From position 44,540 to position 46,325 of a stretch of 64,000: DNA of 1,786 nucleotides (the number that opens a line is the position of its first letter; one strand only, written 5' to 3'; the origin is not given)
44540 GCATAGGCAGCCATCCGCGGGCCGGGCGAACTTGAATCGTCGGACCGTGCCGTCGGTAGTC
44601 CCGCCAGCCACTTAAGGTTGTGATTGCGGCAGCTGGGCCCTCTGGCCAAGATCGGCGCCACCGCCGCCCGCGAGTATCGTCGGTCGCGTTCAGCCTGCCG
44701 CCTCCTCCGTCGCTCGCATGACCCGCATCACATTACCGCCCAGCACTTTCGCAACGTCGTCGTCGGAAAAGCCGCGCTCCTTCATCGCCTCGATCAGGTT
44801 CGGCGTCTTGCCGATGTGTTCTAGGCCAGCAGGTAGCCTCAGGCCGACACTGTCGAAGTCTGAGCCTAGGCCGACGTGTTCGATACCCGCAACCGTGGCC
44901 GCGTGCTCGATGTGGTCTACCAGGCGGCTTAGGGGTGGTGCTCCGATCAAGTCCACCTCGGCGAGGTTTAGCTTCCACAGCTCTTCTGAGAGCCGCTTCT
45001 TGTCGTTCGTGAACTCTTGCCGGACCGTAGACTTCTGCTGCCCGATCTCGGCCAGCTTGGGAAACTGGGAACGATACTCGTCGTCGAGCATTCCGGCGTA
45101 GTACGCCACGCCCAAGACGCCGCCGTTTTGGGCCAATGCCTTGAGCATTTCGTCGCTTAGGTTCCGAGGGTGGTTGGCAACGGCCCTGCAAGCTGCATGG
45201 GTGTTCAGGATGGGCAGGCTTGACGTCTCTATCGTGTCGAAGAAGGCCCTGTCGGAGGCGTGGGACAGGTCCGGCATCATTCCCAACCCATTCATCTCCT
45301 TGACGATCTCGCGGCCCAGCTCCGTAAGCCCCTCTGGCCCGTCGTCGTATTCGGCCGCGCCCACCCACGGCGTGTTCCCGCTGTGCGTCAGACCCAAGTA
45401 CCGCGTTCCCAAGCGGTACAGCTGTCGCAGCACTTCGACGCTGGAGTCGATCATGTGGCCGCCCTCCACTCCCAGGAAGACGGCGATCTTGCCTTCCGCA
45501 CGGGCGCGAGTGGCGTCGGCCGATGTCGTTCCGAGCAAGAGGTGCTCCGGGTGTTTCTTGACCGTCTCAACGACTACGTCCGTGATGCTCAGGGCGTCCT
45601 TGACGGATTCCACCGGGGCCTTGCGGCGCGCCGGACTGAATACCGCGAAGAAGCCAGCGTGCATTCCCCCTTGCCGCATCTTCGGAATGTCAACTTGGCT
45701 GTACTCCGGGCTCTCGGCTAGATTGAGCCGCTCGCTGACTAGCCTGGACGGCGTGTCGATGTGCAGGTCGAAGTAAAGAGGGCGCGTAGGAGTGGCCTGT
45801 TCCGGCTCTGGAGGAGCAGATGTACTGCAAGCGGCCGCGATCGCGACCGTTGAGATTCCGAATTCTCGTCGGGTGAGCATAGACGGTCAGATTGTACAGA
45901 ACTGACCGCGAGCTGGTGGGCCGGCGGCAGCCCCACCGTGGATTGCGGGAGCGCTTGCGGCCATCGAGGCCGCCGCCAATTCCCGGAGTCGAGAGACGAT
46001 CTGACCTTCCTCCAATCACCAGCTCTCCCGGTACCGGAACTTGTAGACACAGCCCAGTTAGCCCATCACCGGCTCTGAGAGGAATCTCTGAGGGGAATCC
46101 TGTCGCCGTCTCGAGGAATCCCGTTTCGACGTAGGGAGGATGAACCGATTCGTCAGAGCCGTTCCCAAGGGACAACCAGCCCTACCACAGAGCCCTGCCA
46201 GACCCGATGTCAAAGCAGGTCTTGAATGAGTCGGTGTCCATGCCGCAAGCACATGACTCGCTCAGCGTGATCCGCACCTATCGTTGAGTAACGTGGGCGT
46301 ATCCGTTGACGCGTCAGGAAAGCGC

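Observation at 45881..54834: Accessory island built around two diverged EEP-nuclease modules plus two unrelated serine proteases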

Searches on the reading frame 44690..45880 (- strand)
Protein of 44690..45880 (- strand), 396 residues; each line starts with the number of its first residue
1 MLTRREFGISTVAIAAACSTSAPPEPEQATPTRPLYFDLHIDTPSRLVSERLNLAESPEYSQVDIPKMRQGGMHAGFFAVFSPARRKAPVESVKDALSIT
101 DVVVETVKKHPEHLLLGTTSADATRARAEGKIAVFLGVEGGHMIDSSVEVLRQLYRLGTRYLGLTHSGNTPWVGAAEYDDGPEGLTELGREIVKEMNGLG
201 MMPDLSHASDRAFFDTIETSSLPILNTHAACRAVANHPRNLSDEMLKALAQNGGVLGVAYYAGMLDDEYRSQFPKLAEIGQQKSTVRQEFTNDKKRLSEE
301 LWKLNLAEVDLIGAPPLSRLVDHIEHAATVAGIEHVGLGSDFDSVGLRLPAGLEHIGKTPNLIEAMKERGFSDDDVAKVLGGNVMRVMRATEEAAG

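Call 4: search_protein_families(library=pfam, proteins=[window:44690-45880:-], max_evalue=0.01)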
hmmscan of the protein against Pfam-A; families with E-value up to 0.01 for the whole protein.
window:44690-45880:- (396 aa): 1 family
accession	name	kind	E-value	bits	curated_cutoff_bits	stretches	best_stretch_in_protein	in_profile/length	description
PF01244.27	Peptidase_M19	-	1.2e-95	320.8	26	1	36-389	8-318/319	Membrane dipeptidase (Peptidase family M19)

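Call 28: find_homologous_proteins(query=window:44690-45880:-, max_evalue=1e-50)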
Query window:44690-45880:- (396 aa): 1722 proteins with E <= 1e-50 among 8000 candidates; the best 120 are listed.
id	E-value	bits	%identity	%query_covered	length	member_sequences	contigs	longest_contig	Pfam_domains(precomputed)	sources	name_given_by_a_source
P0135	4.1e-254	860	97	100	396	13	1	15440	PF01244.28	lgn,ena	-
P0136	1.6e-218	743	83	100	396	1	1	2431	PF01244.28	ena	-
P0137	2.4e-218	743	84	99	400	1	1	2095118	PF01244.28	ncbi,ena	-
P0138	9.9e-213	724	81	97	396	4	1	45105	PF01244.28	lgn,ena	-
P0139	3.4e-208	709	79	100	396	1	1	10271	PF01244.28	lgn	-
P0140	5.5e-206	702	78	98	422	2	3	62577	PF01244.28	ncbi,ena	-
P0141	1.5e-205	700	78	100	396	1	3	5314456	PF01244.28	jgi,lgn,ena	jgi:membrane dipeptidase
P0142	1.6e-205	700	78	100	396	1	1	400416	PF01244.28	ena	-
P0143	2.1e-205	700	78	100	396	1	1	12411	PF01244.28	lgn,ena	-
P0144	8.5e-205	698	77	100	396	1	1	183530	PF01244.28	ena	-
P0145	1.8e-204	697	77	100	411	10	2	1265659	PF01244.28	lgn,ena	-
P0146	7.9e-204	695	78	99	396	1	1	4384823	PF01244.28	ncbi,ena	-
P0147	2.4e-203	693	77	98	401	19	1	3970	PF01244.28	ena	-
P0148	1.0e-202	691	77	97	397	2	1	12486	PF01244.28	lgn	-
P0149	1.1e-202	691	78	100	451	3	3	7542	PF01244.28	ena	-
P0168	3.2e-196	670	77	96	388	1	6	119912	PF01244.28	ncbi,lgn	-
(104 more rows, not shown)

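Call 29: find_encoding_contigs(protein=P0135, flank=10000, max_places=4)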
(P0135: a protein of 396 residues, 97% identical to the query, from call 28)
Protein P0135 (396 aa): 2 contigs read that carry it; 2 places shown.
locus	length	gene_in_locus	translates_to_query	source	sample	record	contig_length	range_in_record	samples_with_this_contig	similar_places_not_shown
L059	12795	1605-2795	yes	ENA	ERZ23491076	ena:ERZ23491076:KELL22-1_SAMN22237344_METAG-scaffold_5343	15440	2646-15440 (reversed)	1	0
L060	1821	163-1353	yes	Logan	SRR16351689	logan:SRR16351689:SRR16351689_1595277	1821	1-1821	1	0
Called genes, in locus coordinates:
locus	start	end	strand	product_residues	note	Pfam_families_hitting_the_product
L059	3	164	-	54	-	?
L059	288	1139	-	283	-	PF03372:Exo_endo_phos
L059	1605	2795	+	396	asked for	PF01244:Peptidase_M19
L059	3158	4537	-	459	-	PF00144:Beta-lactamase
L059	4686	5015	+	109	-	-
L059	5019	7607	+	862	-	PF13385:Laminin_G_3, PF07635:PSCyt1, PF07626:PSD3, PF07637:PSD5, PF07631:PSD4, PF07627:PSCyt3, PF07624:PSD2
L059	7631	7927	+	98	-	-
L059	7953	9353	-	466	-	PF07586:HXXSHH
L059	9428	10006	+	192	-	-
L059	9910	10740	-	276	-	PF01145:Band_7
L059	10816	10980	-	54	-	-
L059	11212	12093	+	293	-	PF01261:AP_endonuc_2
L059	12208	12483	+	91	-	-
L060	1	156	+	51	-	?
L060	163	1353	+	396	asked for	PF01244:Peptidase_M19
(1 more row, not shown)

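Call 30: find_encoding_contigs(protein=P0137, flank=10000, max_places=3)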
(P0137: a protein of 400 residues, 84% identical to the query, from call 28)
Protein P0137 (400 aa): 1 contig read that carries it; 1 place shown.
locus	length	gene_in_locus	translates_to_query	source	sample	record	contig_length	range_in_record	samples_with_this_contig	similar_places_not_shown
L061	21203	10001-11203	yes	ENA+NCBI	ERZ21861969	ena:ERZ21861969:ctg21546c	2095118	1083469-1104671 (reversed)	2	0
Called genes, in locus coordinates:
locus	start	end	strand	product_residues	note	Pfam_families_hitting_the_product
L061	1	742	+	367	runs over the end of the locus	PF02746:MR_MLE_N, PF13378:MR_MLE_C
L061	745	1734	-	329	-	PF02423:OCD_Mu_crystall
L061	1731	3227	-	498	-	PF00209:SNF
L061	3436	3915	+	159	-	PF01799:Fer2_2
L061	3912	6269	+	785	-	PF01315:Ald_Xan_dh_C, PF02738:MoCoBD_1, PF20256:MoCoBD_2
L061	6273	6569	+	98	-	PF00941:FAD_binding_5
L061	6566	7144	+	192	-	PF00941:FAD_binding_5, PF03450:CO_deh_flav_C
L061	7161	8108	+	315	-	PF13191:AAA_16 (weak), PF13401:AAA_22 (weak), PF00004:AAA, PF07726:AAA_3 (faint), PF07728:AAA_5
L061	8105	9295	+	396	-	PF05762:VWA_CoxE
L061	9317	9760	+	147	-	PF10604:Polyketide_cyc2, PF06240:COXG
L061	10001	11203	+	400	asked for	PF01244:Peptidase_M19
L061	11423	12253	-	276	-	PF01145:Band_7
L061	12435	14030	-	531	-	PF01011:PQQ, PF13360:PQQ_2, PF13570:Beta-prop_ACSF4 (weak), PF13360:PQQ_2, PF01011:PQQ (weak)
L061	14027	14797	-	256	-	PF00034:Cytochrom_C (weak), PF13442:Cytochrome_CBB3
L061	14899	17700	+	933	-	PF12228:DUF3604 (faint)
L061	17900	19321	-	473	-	PF03951:Gln-synt_N, PF00120:Gln-synt_C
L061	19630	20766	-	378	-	-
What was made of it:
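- On Hotspot-type flexible islet: L061 has coxG then M19 with a 240-nt gap (call 30).
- L061 (M19 84% aa identical) has coxS/L/M-MoxR-VWA-coxG directly followed by M19 (call 30).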

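Call 31: find_encoding_contigs(protein=P0168, flank=10000, max_places=3)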
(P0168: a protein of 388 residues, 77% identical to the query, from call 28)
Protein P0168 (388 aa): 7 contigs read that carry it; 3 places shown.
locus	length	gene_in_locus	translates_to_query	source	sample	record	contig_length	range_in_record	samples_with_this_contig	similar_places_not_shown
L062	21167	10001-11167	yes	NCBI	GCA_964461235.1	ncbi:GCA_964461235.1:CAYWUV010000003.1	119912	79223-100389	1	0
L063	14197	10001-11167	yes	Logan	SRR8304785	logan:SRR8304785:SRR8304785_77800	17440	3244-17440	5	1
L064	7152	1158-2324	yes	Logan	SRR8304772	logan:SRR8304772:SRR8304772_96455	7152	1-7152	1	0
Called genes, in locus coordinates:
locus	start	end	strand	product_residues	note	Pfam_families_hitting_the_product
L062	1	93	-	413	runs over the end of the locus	PF13360:PQQ_2, PF01011:PQQ (faint), PF13570:Beta-prop_ACSF4, PF13360:PQQ_2 (weak)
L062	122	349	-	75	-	-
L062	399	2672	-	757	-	PF13620:CarboxypepD_reg, PF07715:Plug, PF00593:TonB_dep_Rec_b-barrel, PF14905:OMP_b-brl_3 (weak)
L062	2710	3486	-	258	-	PF11866:DUF3386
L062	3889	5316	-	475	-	PF00884:Sulfatase, PF16347:SGSH_C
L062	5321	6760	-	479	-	PF00884:Sulfatase, PF01663:Phosphodiest, PF16347:SGSH_C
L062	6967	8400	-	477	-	PF00884:Sulfatase, PF01663:Phosphodiest (faint), PF16347:SGSH_C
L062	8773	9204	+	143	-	-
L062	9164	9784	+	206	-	PF19502:DUF6036 (weak)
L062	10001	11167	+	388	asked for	PF01244:Peptidase_M19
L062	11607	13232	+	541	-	-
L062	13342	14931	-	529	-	PF01011:PQQ, PF13360:PQQ_2, PF13570:Beta-prop_ACSF4 (faint), PF13360:PQQ_2, PF01011:PQQ (weak)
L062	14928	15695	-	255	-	PF00034:Cytochrom_C (weak), PF13442:Cytochrome_CBB3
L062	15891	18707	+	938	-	PF12228:DUF3604 (faint)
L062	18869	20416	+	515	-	PF00501:AMP-binding, PF13193:AMP-binding_C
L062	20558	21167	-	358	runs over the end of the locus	PF00005:ABC_tran, PF13304:AAA_21 (faint)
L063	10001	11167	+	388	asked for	PF01244:Peptidase_M19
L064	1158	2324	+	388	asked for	PF01244:Peptidase_M19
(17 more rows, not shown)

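Call 93: search_protein_families(library=padloc, proteins=[L062:8773-9201:+, L062:9164-9781:+], max_evalue=0.001)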
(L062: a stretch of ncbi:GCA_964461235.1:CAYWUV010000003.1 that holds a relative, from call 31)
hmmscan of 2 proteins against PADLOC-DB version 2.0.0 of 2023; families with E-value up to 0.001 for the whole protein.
L062:8773-9201:+ (143 aa): 0 families

L062:9164-9781:+ (206 aa): 0 families

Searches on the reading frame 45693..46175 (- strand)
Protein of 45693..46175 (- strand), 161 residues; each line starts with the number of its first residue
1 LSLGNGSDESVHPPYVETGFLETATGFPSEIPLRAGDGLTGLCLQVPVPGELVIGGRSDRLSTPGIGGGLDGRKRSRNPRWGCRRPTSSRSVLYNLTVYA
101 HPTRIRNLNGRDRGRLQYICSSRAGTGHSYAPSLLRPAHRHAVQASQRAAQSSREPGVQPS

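Call 75: search_protein_families(library=pfam, proteins=[window:45693-46175:-], max_evalue=1)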
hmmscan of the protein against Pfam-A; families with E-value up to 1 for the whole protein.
window:45693-46175:- (161 aa): 0 families

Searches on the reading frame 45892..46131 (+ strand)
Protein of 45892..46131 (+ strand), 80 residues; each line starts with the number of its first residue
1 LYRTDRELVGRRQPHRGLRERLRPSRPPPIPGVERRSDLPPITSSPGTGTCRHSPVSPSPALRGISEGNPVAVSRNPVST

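Call 75: search_protein_families(library=pfam, proteins=[window:45892-46131:+], max_evalue=1)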
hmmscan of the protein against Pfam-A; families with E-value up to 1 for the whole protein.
window:45892-46131:+ (80 aa): 1 family
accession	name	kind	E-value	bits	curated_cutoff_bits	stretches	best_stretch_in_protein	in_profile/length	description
PF06729.17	CENP-R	-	0.47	10.8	27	1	44-61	8-24/138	Kinetochore component, CENP-R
